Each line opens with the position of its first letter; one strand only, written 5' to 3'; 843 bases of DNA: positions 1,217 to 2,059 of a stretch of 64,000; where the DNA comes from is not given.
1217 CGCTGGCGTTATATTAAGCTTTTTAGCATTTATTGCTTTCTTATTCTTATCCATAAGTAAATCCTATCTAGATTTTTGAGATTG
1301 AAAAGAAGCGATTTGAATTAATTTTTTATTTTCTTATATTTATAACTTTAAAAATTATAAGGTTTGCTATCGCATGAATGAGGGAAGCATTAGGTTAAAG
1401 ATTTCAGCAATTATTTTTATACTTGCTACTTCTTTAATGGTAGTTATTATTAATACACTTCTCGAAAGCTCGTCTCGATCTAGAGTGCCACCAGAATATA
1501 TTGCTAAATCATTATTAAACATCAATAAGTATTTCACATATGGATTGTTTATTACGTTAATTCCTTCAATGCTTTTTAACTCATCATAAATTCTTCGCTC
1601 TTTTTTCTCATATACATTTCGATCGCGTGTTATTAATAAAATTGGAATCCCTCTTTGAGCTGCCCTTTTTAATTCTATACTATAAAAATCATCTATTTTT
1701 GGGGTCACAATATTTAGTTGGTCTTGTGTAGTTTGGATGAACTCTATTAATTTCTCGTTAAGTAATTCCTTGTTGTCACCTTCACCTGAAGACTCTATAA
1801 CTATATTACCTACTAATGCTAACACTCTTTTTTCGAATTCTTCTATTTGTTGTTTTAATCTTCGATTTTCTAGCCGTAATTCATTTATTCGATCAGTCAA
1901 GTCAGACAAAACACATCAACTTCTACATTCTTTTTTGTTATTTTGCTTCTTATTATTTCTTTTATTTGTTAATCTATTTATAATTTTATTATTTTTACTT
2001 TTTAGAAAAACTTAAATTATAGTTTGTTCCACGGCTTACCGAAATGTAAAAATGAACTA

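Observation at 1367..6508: Actin-family gene sits in a tight four-gene operon with uncharacterised partners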

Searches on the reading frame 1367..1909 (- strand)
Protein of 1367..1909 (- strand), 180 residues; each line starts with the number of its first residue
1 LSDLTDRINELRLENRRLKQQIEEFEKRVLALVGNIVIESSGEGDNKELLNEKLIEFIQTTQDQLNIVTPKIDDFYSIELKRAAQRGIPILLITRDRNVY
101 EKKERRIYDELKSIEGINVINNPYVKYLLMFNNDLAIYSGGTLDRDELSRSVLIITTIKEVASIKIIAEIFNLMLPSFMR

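Call 3: search_protein_families(library=pfam, proteins=[window:1367-1909:-], max_evalue=0.1)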
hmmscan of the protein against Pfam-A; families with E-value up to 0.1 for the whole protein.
window:1367-1909:- (180 aa): 5 families
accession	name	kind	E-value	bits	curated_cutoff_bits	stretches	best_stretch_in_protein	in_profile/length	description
PF13091.12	PLDc_2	-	0.00071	19.9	27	1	54-120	1-72/132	PLD-like domain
PF08359.16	TetR_C_4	-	0.0042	17.7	21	1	10-64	50-105/133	YsiA-like protein, C-terminal region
PF15898.10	PRKG1_interact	-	0.037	15.1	32.4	0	51-121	13-82/101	cGMP-dependent protein kinase interacting domain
PF06005.17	ZapB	-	0.054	14.4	31.5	0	3-34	15-67/71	Cell division protein ZapB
PF05812.17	Herpes_BLRF2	-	0.056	14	25.8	1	1-24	4-27/119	Herpesvirus BLRF2 protein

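Call 4: search_protein_families(library=ncbifam, proteins=[window:1367-1909:-], max_evalue=0.1)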
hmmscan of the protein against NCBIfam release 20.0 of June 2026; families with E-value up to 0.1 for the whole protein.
window:1367-1909:- (180 aa): 3 families
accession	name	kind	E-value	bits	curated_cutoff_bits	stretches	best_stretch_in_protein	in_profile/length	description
NF011857.0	PRK15329.1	equivalog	0.013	15.3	99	1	119-170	58-110/138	chaperone SicP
NF053878.1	FATransRegFadRBac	equivalog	0.05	13.4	200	1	10-56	104-150/190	fatty acid metabolism transcriptional regulator FadR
NF043058.1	T4SS_LegC2C7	subfamily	0.067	12.1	350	0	3-32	126-155/348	LegC2/C7 family Dot/Icm T4SS effector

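Call 7: search_solved_structures(query=window:1367-1909:-, max_evalue=1)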
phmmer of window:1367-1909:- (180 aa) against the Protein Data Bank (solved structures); distinct sequences matched with E-value up to 1: 1.
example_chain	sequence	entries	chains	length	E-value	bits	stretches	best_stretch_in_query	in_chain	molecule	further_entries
2ioy_A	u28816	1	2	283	0.53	13.2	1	28-98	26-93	Periplasmic sugar-binding protein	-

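Call 32: search_solved_structures(query=A5, max_evalue=10, show_alignments=2)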
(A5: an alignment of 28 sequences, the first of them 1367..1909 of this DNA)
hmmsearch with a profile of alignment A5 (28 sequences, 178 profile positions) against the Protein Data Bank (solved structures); distinct sequences matched with E-value up to 10: 9.
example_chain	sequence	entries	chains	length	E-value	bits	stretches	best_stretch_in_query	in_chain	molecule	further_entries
7x1n_B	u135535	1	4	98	0.45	13.5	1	82-168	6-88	Myocyte enhancer factor 2D/deleted in azoospermia associated protein 1 fusion protein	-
8pde_A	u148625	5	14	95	0.48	13.4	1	82-168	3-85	MEF2D protein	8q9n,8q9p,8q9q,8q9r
7qca_LCC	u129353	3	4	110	0.53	13.2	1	64-114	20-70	60S ribosomal protein L3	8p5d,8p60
8c84_A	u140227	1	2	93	0.58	13.1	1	83-168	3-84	MEF2D protein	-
2lqb_A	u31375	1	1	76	0.62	13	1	1-43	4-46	Copper-transporting ATPase 2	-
1ys9_A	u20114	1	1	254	1.1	12.2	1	77-134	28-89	Protein SPy1043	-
7xuk_A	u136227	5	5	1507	1.3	12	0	3-43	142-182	Copper-transporting ATPase 2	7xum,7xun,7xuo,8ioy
6ehi_A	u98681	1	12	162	1.5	11.8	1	43-135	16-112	Nuclease NucT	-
7z47_D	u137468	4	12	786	1.6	11.6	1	11-57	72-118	Putative tail fiber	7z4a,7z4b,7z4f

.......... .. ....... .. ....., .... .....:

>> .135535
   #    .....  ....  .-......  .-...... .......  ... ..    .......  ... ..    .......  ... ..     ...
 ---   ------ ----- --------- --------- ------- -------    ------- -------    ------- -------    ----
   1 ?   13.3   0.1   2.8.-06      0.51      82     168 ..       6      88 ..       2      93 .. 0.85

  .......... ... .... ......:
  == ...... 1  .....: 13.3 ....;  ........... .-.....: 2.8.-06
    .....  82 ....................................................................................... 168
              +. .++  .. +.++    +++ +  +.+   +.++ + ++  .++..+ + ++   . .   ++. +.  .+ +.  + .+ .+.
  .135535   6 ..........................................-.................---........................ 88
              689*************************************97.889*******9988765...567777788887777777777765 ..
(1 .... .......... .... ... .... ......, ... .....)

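Call 37: search_protein_families(library=padloc, proteins=[window:1367-1909:-], max_evalue=0.01)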
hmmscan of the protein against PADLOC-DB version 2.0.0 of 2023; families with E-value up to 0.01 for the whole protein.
window:1367-1909:- (180 aa): 0 families

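Call 74: search_protein_families(library=pfam, alignment_id=A5, max_evalue=0.05)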
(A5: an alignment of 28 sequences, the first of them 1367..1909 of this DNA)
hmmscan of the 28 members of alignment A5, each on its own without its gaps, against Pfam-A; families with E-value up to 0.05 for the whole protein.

A. member 1, window:1367-1909:- (180 aa): 3 families
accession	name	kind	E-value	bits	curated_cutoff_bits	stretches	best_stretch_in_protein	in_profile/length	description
PF13091.12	PLDc_2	-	0.00071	19.9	27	1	54-120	1-72/132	PLD-like domain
PF08359.16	TetR_C_4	-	0.0042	17.7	21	1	10-64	50-105/133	YsiA-like protein, C-terminal region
PF15898.10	PRKG1_interact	-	0.037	15.1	32.4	0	51-121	13-82/101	cGMP-dependent protein kinase interacting domain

B. families by the number of members that match (of 28 scanned): 12 families
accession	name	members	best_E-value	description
PF13091.12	PLDc_2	21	7.2e-06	PLD-like domain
PF08359.16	TetR_C_4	2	0.0025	YsiA-like protein, C-terminal region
PF11495.14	Regulator_TrmB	2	0.016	Archaeal transcriptional regulator TrmB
PF07957.16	DUF3294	1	0.0082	Protein of unknown function (DUF3294)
PF22709.1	Mu_Gam-Sipho_Gp157-TOTE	1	0.0096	Mu Gam/Sipho_Gp157-like domain of the TOTE conflict systems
PF04007.18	DUF354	1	0.011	Protein of unknown function (DUF354)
PF07716.20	bZIP_2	1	0.017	Basic region leucine zipper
PF25785.1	TPR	1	0.03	Nucleoprotein TPR-like domain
PF15898.10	PRKG1_interact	1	0.037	cGMP-dependent protein kinase interacting domain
PF05377.16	FlaC_arch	1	0.039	Flagella accessory protein C (FlaC)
PF06005.17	ZapB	1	0.045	Cell division protein ZapB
PF24340.1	DH_2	1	0.045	DBL homology domain (DH-domain)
